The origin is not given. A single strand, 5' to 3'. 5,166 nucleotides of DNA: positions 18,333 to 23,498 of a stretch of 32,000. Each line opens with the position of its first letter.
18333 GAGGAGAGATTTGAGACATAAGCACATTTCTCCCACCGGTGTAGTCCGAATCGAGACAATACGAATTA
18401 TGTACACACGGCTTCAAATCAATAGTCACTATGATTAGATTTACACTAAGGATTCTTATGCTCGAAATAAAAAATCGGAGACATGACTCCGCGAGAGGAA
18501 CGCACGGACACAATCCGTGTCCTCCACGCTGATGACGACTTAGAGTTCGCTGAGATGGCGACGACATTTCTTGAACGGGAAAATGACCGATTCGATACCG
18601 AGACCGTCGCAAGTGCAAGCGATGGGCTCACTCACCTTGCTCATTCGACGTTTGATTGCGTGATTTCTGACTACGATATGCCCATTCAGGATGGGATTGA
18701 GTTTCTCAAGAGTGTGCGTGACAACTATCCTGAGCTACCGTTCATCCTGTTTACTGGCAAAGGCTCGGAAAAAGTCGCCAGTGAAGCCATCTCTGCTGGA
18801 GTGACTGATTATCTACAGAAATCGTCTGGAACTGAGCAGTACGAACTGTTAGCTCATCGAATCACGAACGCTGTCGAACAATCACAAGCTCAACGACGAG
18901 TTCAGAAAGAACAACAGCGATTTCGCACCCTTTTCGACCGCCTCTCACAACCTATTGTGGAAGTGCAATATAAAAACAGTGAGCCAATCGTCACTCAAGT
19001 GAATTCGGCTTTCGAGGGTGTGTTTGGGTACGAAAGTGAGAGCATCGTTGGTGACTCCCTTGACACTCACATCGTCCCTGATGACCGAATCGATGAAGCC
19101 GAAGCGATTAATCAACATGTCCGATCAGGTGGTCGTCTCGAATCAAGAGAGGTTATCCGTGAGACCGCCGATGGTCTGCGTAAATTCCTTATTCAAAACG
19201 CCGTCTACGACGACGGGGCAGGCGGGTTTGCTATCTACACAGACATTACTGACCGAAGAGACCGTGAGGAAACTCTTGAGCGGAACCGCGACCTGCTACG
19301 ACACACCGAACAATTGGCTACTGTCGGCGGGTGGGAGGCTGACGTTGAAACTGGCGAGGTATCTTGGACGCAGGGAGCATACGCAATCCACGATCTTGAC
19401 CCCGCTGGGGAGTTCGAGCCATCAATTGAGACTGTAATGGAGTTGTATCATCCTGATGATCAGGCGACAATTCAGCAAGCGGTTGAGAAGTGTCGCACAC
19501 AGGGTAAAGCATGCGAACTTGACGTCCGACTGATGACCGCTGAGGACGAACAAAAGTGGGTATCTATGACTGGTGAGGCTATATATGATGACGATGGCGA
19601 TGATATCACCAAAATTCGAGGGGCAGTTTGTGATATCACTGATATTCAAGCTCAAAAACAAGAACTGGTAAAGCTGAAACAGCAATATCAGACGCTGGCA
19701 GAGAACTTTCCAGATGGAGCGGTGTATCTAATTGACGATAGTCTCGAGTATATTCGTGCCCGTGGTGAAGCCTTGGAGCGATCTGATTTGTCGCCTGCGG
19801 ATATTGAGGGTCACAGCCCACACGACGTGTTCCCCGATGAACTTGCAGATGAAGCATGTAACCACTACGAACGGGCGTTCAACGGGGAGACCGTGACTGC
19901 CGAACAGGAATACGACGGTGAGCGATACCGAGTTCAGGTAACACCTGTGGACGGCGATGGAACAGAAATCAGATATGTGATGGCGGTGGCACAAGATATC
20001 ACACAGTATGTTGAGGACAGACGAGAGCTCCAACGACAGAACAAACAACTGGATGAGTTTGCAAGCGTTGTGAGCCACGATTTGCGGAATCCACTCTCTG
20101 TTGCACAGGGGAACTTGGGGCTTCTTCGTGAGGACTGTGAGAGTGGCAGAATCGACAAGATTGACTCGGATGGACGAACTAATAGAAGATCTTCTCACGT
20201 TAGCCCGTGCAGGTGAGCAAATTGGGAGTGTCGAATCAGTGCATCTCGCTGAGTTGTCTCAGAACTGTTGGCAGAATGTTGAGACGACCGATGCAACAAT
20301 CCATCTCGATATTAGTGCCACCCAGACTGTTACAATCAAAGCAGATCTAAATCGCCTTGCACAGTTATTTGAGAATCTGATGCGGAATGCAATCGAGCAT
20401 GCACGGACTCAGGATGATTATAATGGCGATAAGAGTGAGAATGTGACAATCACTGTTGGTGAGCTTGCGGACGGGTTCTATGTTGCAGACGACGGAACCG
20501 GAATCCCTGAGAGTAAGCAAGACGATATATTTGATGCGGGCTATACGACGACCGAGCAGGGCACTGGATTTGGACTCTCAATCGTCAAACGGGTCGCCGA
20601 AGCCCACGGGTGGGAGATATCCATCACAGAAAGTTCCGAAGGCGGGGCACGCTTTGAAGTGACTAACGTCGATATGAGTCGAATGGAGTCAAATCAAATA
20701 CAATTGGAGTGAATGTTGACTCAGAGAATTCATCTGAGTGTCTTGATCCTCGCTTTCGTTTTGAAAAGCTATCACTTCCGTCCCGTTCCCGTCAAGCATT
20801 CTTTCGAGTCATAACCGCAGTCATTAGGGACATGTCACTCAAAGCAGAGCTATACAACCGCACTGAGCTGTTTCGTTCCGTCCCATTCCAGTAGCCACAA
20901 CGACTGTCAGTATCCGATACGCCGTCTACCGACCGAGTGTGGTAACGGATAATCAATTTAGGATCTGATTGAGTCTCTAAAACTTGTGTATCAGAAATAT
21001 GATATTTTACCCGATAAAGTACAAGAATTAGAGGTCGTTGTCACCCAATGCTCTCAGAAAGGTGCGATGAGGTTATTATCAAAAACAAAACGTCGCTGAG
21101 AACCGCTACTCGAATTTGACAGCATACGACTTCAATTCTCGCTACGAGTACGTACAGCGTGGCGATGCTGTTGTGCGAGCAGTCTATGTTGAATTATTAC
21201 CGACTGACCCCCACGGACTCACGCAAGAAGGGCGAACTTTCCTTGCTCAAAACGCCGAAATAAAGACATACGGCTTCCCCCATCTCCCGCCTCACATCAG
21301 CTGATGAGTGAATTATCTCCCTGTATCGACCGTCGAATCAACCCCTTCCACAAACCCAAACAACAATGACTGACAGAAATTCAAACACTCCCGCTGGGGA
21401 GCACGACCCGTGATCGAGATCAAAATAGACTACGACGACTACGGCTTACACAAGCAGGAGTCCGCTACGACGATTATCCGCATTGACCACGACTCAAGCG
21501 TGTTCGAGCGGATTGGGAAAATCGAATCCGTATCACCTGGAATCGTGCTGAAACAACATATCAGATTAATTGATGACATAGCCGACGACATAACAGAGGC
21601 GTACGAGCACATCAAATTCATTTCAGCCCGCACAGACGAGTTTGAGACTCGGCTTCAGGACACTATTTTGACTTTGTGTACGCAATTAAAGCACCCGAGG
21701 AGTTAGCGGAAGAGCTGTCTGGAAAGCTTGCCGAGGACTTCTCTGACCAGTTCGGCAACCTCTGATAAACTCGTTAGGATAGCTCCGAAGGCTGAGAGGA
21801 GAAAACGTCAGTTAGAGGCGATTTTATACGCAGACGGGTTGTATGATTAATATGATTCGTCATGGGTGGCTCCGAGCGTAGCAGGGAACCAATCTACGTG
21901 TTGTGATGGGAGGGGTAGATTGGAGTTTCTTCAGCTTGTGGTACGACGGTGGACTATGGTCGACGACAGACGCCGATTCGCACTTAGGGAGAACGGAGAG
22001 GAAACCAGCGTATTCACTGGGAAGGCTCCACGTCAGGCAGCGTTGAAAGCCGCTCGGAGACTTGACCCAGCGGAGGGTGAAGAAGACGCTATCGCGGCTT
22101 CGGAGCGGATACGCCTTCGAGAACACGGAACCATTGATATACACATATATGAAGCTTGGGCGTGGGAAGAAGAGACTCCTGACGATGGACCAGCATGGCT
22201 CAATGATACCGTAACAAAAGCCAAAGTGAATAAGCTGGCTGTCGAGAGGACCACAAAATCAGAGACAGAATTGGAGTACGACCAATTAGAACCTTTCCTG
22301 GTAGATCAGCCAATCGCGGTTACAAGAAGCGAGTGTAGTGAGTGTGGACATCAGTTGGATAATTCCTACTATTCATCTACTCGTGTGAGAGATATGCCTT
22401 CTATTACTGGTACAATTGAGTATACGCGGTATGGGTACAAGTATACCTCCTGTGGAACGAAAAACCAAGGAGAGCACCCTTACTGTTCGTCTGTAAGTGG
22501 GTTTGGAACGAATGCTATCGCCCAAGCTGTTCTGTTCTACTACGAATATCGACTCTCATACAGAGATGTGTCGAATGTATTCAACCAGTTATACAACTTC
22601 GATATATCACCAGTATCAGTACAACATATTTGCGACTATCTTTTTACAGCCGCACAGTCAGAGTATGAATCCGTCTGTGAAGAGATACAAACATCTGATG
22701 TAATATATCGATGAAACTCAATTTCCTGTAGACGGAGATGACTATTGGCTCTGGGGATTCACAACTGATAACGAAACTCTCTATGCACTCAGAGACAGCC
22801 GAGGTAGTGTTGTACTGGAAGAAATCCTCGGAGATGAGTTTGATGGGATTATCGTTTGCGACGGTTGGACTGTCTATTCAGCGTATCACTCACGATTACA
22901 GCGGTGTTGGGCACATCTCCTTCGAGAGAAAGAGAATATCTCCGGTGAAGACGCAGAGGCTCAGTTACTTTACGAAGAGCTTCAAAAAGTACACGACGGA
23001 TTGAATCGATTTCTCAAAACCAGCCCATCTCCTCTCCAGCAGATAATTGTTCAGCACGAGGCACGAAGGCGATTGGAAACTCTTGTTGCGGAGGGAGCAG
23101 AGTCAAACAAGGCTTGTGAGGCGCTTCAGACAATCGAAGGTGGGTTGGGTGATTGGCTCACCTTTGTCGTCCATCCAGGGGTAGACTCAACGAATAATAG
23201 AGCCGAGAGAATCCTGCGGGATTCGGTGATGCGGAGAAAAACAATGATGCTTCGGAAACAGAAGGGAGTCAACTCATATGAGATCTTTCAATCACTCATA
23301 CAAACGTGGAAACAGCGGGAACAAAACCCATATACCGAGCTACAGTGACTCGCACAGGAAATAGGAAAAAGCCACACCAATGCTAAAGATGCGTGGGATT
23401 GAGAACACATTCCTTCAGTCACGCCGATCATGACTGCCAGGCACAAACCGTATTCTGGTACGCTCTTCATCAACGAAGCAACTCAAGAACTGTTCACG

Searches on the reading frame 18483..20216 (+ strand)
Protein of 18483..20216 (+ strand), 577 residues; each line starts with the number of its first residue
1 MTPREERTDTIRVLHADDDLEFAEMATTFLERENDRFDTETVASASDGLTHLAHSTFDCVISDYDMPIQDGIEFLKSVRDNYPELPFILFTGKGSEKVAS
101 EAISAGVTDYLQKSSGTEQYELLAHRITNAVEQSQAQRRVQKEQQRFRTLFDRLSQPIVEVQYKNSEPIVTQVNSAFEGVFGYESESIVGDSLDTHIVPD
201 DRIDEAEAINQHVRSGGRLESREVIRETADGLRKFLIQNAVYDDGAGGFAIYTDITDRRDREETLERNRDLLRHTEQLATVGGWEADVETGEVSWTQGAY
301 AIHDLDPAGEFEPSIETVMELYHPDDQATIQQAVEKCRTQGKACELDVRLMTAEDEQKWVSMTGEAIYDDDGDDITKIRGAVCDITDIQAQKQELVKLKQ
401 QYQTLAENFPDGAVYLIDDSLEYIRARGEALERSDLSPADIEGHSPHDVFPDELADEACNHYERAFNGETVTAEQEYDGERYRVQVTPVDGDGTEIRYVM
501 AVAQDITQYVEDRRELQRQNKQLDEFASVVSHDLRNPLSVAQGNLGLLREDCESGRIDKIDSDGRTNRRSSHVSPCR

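Call 18: search_protein_families(library=pfam, proteins=[window:18483-20216:+], max_evalue=0.01)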
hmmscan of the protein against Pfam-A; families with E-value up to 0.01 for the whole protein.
window:18483-20216:+ (577 aa): 7 families
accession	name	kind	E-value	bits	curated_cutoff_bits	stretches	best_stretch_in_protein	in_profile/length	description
PF08448.16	PAS_4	-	7e-21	75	23.1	2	407-508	2-107/110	PAS fold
PF08447.18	PAS_3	-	1.4e-20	73.8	25.6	2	293-373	2-81/89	PAS fold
PF00072.30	Response_reg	-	4.7e-20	72.2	30.2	1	13-118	1-104/111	Response regulator receiver domain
PF13426.13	PAS_9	-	1.5e-18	67.4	27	3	165-257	9-103/103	PAS domain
PF00989.32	PAS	-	3.3e-09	37.2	22.6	1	167-247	20-101/113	PAS fold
PF00512.31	HisKA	-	7.4e-09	36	26.9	1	523-551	2-30/66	His Kinase A (phospho-acceptor) domain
PF13188.13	PAS_8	-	5.4e-07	29.7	21.8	1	145-202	1-55/65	PAS domain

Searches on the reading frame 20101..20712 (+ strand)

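Call 18: search_protein_families(library=pfam, proteins=[window:20101-20712:+], max_evalue=0.01)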
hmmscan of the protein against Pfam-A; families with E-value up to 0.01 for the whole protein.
window:20101-20712:+ (203 aa): 3 families
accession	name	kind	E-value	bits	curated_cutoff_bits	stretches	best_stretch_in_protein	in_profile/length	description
PF02518.31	HATPase_c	-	1.6e-21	77.3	26.4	1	82-188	2-106/111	Histidine kinase-, DNA gyrase B-, and HSP90-like ATPase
PF14501.12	HATPase_c_5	-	0.0037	17.6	22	0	86-177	6-90/102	GHKL domain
PF13581.12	HATPase_c_2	-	0.0057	17.1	27.4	0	85-169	31-112/127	Histidine kinase-like ATPase domain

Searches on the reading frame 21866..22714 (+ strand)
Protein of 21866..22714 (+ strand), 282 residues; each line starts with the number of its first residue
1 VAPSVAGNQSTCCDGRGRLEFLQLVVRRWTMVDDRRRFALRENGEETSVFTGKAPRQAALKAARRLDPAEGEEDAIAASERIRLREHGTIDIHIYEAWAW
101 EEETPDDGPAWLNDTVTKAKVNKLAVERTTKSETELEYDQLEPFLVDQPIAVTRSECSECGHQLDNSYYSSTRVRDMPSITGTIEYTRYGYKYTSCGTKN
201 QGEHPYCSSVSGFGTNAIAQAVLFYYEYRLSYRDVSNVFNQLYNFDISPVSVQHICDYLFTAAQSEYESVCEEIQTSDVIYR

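Call 18: search_protein_families(library=pfam, proteins=[window:21866-22714:+], max_evalue=0.01)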
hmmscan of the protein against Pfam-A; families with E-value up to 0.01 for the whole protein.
window:21866-22714:+ (282 aa): 1 family
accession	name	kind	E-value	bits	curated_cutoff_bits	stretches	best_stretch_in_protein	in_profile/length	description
PF05854.16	MC1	-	1.1e-34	119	23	1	34-128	1-94/96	Non-histone chromosomal protein MC1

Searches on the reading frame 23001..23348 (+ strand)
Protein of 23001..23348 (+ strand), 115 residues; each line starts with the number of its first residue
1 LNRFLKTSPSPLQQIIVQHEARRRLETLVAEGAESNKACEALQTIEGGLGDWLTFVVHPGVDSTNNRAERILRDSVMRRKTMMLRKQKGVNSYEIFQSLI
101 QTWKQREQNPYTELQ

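Call 18: search_protein_families(library=pfam, proteins=[window:23001-23348:+], max_evalue=0.01)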
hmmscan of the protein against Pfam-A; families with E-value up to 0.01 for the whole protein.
window:23001-23348:+ (115 aa): 1 family
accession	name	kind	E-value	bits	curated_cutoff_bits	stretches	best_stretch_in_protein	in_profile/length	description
PF03050.20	DDE_Tnp_IS66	-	0.00054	19.9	23.1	1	19-84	210-275/284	Transposase IS66 family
